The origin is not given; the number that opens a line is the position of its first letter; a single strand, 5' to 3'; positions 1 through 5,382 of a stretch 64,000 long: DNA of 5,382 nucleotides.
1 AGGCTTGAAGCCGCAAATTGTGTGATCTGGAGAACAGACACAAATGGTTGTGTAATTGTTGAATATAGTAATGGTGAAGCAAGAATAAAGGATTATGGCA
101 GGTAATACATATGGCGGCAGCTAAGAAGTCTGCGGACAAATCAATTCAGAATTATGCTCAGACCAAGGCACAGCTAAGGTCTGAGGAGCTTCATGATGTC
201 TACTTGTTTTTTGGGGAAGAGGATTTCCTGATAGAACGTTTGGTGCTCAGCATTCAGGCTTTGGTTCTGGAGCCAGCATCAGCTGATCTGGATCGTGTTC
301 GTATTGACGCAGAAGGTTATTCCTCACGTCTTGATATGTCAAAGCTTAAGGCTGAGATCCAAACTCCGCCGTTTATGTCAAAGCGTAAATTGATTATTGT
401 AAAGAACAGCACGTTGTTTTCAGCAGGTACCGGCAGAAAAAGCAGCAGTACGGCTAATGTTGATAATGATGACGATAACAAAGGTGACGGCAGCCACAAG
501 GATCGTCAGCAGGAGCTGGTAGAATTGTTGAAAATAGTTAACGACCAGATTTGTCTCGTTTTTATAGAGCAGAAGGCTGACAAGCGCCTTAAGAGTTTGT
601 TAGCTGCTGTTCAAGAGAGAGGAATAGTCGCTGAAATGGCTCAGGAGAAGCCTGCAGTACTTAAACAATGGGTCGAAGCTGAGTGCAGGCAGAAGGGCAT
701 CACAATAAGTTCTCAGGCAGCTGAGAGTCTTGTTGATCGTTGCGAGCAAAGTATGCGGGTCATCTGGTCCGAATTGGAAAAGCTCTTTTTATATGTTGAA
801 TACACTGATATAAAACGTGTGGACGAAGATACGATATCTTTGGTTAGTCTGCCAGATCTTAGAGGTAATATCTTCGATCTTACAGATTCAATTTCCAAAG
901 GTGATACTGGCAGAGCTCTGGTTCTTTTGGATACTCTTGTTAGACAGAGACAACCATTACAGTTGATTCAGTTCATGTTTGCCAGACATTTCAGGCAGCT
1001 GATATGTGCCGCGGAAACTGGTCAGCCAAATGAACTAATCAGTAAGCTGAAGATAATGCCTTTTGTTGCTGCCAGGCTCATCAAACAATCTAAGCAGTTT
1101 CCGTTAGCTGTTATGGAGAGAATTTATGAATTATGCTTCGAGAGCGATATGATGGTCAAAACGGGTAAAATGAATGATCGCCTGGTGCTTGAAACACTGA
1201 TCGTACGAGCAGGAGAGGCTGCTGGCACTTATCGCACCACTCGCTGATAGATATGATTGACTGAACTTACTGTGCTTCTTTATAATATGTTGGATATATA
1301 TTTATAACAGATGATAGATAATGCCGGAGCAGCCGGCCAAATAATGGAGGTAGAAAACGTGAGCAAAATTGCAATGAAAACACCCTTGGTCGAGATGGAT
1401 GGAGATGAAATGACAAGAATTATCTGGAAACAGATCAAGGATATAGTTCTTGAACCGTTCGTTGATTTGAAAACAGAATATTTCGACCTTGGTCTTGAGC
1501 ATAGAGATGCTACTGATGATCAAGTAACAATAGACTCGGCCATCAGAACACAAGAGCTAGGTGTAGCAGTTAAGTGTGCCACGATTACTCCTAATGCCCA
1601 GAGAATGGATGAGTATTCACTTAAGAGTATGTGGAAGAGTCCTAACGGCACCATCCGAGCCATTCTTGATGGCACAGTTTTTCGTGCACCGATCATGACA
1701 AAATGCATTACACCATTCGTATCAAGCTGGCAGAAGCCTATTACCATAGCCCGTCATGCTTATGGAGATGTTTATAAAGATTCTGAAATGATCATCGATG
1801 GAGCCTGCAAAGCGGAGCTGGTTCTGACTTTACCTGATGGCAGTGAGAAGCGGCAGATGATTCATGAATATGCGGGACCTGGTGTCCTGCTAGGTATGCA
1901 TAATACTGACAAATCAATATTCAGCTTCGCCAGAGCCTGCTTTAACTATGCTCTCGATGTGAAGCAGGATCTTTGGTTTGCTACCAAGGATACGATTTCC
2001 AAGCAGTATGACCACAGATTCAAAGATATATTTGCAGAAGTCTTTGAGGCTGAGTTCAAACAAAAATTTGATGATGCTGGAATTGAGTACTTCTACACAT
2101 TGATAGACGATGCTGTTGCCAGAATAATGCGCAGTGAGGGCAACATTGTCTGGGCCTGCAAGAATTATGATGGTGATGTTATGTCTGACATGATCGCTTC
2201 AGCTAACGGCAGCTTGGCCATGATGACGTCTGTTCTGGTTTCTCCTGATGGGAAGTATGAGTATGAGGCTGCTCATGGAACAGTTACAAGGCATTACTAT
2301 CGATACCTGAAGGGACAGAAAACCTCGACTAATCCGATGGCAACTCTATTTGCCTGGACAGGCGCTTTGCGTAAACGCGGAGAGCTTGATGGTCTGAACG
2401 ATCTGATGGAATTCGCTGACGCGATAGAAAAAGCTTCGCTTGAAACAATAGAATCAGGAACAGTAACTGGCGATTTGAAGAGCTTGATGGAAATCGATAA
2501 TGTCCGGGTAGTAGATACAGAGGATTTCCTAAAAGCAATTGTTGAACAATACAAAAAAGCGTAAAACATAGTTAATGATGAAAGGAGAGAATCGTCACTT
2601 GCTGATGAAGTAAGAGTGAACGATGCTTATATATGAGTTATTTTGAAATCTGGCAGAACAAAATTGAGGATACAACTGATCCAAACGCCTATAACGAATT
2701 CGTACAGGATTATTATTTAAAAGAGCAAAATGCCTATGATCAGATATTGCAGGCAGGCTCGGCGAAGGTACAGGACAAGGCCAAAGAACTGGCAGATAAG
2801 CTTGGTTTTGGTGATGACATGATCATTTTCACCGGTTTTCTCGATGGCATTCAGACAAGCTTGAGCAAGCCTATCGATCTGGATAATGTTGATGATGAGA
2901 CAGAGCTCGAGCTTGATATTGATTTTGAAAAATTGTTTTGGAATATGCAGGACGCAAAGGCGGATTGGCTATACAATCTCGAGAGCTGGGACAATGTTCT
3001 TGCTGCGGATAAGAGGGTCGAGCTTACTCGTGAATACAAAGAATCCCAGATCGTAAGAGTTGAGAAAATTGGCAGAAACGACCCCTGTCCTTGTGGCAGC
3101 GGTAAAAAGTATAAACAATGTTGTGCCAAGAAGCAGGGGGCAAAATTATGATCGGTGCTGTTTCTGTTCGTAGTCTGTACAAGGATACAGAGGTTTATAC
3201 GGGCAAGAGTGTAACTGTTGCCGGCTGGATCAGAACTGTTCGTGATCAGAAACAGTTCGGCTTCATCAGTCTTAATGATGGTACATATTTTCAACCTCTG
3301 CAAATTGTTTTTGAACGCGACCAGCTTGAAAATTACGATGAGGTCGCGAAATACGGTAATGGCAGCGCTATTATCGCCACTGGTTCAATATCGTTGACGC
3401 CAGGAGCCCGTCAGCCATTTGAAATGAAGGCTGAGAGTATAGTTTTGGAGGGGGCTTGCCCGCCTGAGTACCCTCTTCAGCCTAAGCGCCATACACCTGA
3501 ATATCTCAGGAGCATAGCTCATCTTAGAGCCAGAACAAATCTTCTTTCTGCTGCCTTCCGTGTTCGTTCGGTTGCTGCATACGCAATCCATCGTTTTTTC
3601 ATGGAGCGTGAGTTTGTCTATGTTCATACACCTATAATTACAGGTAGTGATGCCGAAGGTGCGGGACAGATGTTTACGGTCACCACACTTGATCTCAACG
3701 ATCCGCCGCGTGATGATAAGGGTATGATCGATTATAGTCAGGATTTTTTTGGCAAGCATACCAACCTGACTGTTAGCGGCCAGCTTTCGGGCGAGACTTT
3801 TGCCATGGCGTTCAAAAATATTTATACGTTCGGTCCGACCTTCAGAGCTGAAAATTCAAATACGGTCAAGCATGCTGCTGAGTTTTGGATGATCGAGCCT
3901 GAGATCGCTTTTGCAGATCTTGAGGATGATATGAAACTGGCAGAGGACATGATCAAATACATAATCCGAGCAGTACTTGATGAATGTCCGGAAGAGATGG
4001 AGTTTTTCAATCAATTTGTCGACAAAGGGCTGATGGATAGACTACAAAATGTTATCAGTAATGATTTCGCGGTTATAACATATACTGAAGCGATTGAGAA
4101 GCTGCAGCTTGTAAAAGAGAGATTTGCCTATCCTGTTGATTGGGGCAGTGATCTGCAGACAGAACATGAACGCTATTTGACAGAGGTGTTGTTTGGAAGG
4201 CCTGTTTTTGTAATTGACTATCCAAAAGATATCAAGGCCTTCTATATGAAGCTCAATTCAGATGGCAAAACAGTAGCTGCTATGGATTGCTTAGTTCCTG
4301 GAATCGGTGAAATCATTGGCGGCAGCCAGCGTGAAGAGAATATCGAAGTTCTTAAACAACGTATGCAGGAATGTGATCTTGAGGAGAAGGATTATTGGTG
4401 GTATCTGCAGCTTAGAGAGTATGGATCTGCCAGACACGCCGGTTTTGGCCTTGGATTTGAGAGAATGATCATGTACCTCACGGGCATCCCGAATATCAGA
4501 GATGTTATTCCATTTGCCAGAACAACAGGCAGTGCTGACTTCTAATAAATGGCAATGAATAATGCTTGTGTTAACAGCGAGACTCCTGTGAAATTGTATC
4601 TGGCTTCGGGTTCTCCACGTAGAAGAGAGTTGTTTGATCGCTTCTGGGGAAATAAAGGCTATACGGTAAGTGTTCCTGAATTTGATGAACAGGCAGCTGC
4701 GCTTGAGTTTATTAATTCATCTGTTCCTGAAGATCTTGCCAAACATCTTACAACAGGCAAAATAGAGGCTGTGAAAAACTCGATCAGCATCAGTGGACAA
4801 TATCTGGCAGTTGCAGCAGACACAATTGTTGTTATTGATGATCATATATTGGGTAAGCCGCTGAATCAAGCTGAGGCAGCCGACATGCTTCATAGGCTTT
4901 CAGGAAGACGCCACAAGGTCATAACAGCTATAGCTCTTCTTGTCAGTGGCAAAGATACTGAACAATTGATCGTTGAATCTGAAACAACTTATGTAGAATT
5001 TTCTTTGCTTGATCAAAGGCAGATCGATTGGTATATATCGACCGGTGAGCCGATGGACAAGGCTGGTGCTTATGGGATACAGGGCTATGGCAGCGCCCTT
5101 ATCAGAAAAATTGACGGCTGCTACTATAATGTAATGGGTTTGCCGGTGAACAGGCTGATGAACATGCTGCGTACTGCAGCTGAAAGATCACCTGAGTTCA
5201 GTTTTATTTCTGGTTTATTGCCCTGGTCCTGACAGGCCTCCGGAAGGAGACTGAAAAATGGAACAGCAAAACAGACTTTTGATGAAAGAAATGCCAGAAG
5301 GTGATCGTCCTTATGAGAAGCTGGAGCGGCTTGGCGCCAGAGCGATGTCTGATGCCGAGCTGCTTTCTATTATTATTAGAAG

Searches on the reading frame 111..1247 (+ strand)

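Call 29: search_protein_families(library=ncbifam, proteins=[window:111-1247:+], max_evalue=1e-10)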
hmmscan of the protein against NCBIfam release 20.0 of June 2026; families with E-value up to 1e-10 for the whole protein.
window:111-1247:+ (378 aa): 1 family
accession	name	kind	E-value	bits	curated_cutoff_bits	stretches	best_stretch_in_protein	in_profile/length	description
TIGR01128.2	holA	equivalog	1.6e-63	215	80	1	30-366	1-315/316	DNA polymerase III subunit delta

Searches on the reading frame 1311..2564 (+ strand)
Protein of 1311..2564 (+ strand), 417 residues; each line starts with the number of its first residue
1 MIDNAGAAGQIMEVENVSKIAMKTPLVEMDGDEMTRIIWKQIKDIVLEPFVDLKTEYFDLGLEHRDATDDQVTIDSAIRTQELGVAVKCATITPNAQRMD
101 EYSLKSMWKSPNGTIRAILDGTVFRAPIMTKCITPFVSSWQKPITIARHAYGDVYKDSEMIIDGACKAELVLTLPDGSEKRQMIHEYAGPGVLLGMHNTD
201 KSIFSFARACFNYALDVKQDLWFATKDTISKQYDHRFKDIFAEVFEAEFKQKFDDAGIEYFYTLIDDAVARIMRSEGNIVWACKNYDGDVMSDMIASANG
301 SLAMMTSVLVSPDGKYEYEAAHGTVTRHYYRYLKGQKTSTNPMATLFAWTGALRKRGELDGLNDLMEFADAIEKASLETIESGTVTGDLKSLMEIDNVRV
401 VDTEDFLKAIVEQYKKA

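Call 29: search_protein_families(library=ncbifam, proteins=[window:1311-2564:+], max_evalue=1e-10)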
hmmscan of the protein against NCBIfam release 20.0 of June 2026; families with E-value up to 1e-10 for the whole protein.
window:1311-2564:+ (417 aa): 3 families
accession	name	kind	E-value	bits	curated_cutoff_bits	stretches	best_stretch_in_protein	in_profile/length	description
NF006156.0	PRK08299.1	equivalog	1.7e-191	636.1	335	1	18-416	2-400/403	NADP-dependent isocitrate dehydrogenase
TIGR00127.1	nadp_idh_euk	equivalog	1.3e-151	504.8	397.15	1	18-416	1-405/409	isocitrate dehydrogenase (NADP(+))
NF006673.0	PRK09222.1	equivalog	7.9e-13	48.2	509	1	207-415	155-342/482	NADP-dependent isocitrate dehydrogenase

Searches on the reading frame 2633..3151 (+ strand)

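Call 29: search_protein_families(library=ncbifam, proteins=[window:2633-3151:+], max_evalue=1e-10)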
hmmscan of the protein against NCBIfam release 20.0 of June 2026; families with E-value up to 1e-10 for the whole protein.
window:2633-3151:+ (172 aa): 1 family
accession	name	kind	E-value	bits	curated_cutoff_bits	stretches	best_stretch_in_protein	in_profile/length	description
NF004088.0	PRK05590.1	equivalog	2.8e-63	213.2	140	1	1-167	1-166/166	hypothetical protein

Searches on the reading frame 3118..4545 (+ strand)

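Call 29: search_protein_families(library=ncbifam, proteins=[window:3118-4545:+], max_evalue=1e-10)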
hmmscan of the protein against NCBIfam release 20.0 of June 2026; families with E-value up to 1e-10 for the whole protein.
window:3118-4545:+ (475 aa): 15 families
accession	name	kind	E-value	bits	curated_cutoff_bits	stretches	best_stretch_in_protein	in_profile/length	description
NF003037.0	PRK03932.1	equivalog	2.8e-195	649.6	414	1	16-474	5-450/451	asparagine--tRNA ligase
TIGR00457.1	asnS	equivalog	8.3e-181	601.7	342.6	1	15-475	2-455/455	asparagine--tRNA ligase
NF003483.0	PRK05159.1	equivalog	3.5e-74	250.2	353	2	209-468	179-431/438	aspartate--tRNA(Asn) ligase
TIGR00458.1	aspS_nondisc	equivalog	7.2e-52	176.8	368.4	2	209-468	175-421/428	aspartate--tRNA(Asn) ligase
NF005052.0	PRK06462.1-1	equivalog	2.4e-40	138.7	368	1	123-472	26-349/353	asparagine synthetase A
NF001756.1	PRK00484.1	subfamily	4.2e-32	111.5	468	1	232-466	237-482/488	lysine--tRNA ligase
NF005054.0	PRK06462.1-4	equivalog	7.2e-32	110.7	309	1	185-472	51-314/318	asparagine synthetase A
TIGR00459.1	aspS_bact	equivalog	1.7e-29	102.6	373.85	2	27-294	14-263/586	aspartate--tRNA ligase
NF001750.0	PRK00476.1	equivalog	6.6e-28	97.4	443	1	26-289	15-268/590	aspartate--tRNA ligase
TIGR00499.1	lysS_bact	equivalog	2.1e-24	86.1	427.6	1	232-467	240-490/496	lysine--tRNA ligase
NF005055.0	PRK06462.1-5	equivalog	3.4e-22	79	389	1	237-470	111-335/341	asparagine synthetase A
NF005053.0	PRK06462.1-3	equivalog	1.2e-20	74.3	322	1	235-471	41-269/274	asparagine synthetase A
NF002821.0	PRK02983.1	equivalog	6.9e-14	50.8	742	0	233-466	847-1095/1102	bifunctional lysylphosphatidylglycerol synthetase/lysine--tRNA ligase LysX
NF009101.0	PRK12445.1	subfamily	5.1e-13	48.4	1026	1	32-467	68-499/505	lysine--tRNA ligase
TIGR00462.1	genX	equivalog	6.3e-11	42.3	286.9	0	150-466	4-304/304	EF-P lysine aminoacylase EpmA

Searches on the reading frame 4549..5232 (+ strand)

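Call 29: search_protein_families(library=ncbifam, proteins=[window:4549-5232:+], max_evalue=1e-10)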
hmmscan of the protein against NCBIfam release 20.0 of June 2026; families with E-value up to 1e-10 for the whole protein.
window:4549-5232:+ (227 aa): 14 families
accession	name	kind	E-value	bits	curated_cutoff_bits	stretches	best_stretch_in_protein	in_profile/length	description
NF000867.0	PRK00078.1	equivalog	2.5e-52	177.3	249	1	15-209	2-187/192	Maf-like protein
TIGR00172.1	maf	subfamily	4.9e-47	159.8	117.15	1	14-208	3-185/185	Maf family nucleotide pyrophosphatase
NF010948.0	PRK14368.1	equivalog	2.2e-44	151.2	291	1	15-210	6-189/193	Maf-like protein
NF010942.0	PRK14362.1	equivalog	2.8e-44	150.9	290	1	13-208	11-196/210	Maf-like protein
NF010945.0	PRK14365.1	equivalog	2.4e-40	138.2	273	1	15-209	3-186/197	Maf-like protein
NF003403.0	PRK04694.1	equivalog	5.8e-37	127.3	300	1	16-209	2-186/190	Maf-like protein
NF010943.0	PRK14363.1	equivalog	6e-37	127.2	273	1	15-207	2-180/204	Maf-like protein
NF010941.0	PRK14361.1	equivalog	2.8e-36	124.9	272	1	12-210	4-187/194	Maf-like protein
NF002401.0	PRK01441.1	equivalog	4.4e-35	121.1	317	1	14-208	5-193/207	Maf-like protein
NF010947.0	PRK14367.1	equivalog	2.3e-33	115.1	315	1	16-215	4-196/202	Maf-like protein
NF010944.0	PRK14364.1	equivalog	8.8e-31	106.9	311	1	18-208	1-177/181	Maf-like protein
NF010946.0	PRK14366.1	equivalog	8.9e-26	90.6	284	1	16-206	7-185/195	Maf-like protein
NF003141.0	PRK04056.1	equivalog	1.6e-23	83.3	161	1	16-207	2-180/181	septum formation inhibitor Maf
NF002690.0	PRK02478.1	equivalog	2.4e-21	76.2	269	1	14-209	3-193/199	Maf-like protein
